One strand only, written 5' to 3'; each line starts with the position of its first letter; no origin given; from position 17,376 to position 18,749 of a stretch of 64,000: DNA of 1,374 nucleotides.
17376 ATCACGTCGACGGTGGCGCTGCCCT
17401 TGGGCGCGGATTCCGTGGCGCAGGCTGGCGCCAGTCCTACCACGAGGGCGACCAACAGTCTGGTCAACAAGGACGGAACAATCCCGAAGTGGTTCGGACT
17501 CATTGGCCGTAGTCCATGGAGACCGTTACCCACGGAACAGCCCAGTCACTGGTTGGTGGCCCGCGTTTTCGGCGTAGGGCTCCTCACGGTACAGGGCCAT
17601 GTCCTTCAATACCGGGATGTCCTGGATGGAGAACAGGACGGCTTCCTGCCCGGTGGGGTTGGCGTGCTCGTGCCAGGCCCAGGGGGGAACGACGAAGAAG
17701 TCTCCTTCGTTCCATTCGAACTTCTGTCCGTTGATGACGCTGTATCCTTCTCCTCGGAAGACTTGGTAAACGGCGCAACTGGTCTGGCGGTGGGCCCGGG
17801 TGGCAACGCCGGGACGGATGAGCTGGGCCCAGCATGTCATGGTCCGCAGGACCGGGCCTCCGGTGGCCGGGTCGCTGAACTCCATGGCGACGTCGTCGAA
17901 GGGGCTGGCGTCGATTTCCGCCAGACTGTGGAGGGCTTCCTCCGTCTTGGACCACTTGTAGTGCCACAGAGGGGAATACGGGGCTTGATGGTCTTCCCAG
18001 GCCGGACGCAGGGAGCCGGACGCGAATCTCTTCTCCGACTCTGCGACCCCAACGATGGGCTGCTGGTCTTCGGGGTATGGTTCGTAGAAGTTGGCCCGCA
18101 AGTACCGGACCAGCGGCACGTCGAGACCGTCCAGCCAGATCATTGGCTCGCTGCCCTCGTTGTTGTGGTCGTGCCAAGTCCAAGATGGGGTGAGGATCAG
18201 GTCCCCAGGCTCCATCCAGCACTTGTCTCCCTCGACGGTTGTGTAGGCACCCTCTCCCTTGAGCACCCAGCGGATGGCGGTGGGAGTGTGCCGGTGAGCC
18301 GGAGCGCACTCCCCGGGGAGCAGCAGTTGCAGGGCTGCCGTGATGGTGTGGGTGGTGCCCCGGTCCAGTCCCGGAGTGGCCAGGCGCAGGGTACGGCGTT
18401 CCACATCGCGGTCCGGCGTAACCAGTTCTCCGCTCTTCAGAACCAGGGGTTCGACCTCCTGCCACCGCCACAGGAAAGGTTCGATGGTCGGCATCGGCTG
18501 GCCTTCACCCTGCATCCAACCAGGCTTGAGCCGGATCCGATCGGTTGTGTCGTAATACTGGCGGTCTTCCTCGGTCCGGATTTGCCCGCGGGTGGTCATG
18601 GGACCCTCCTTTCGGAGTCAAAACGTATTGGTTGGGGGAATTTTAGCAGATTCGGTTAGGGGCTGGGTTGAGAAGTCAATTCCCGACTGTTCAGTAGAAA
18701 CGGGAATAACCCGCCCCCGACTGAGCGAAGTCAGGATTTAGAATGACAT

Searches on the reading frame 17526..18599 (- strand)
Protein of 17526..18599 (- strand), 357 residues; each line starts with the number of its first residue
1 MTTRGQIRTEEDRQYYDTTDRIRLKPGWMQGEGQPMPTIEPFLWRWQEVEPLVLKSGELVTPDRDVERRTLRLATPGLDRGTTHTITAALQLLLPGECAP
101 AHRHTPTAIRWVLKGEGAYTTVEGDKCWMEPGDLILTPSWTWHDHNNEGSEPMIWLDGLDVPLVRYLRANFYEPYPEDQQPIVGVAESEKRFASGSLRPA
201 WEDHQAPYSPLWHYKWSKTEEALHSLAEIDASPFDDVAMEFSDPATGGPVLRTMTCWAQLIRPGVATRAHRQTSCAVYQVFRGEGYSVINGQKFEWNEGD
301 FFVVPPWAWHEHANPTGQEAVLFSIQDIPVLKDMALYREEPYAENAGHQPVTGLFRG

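Call 69: search_protein_families(library=pfam, proteins=[window:17526-18599:-], max_evalue=0.001)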
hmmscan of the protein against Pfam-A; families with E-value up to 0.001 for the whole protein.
window:17526-18599:- (357 aa): 7 families
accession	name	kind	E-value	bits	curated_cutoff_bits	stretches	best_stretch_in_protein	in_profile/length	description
PF07883.17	Cupin_2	-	5.8e-31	106.5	27.2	2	90-157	2-68/70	Cupin domain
PF02311.25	AraC_binding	-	1.3e-08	35.1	21.1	1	265-324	14-73/135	AraC-like ligand binding domain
PF02041.22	Auxin_BP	-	2.3e-06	27.8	21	0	86-123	44-81/167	Auxin binding protein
PF12973.13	Cupin_7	-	7.2e-06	26.2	27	0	93-146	40-88/105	ChrR Cupin-like domain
PF00190.28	Cupin_1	-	1.7e-05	24.9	22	0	277-325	67-112/151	Cupin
PF03079.20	ARD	-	0.00015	22.4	27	0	102-143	88-133/157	ARD/ARD' family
PF05899.18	Cupin_3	-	0.00089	19.3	23.5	0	290-309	42-61/74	EutQ-like cupin domain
